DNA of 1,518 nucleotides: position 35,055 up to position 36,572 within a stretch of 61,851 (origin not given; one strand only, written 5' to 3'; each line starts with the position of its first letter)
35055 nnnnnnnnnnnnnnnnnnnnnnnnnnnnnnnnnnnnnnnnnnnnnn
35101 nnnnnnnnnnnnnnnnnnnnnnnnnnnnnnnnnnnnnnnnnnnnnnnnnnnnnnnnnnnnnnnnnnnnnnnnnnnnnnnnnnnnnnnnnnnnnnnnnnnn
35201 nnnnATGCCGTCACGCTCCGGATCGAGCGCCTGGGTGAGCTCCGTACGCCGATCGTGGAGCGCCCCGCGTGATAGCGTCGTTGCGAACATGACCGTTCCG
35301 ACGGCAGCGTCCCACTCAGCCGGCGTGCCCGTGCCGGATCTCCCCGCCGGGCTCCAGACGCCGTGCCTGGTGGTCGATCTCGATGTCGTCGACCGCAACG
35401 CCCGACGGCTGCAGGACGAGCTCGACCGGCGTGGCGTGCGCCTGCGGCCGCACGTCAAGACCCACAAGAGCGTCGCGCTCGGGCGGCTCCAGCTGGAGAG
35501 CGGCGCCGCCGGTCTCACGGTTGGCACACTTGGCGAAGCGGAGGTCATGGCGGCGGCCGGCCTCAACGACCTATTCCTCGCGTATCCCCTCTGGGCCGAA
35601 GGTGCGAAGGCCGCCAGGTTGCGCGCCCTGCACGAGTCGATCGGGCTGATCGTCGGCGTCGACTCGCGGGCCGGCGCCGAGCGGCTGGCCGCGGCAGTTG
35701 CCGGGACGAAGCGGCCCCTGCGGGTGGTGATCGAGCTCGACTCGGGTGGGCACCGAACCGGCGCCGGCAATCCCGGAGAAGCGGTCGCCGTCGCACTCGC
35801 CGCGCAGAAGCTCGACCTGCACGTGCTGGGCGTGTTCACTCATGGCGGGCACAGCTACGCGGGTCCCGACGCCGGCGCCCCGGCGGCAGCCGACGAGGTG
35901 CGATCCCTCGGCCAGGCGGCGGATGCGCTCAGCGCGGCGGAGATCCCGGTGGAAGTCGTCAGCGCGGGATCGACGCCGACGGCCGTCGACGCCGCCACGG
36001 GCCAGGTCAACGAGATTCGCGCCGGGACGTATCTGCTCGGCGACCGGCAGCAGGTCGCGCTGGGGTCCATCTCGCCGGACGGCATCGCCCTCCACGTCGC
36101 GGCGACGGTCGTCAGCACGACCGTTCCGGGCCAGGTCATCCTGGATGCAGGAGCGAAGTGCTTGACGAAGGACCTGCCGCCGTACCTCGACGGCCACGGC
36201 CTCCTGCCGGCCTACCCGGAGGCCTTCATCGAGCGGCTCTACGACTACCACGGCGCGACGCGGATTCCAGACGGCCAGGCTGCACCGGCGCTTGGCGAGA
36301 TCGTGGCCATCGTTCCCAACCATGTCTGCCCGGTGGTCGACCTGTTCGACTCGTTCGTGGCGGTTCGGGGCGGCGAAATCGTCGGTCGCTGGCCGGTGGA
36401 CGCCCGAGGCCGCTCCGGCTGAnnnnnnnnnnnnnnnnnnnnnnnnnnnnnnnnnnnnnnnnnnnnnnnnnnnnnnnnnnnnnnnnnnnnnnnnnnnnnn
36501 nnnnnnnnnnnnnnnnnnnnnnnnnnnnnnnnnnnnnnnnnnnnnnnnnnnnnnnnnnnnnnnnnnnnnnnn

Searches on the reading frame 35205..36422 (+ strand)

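Call 60: search_protein_families(library=pfam, proteins=[window:35205-36422:+], max_evalue=0.0001)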
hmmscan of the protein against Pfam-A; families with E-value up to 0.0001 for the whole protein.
window:35205-36422:+ (405 aa): 2 families
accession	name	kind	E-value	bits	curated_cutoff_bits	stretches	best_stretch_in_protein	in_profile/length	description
PF01168.26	Ala_racemase_N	-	2.9e-29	102.8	24.1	1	57-281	1-219/220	Alanine racemase, N-terminal domain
PF14031.13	D-ser_dehydrat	-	5.3e-19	69.1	22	1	295-387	1-97/97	Putative serine dehydratase domain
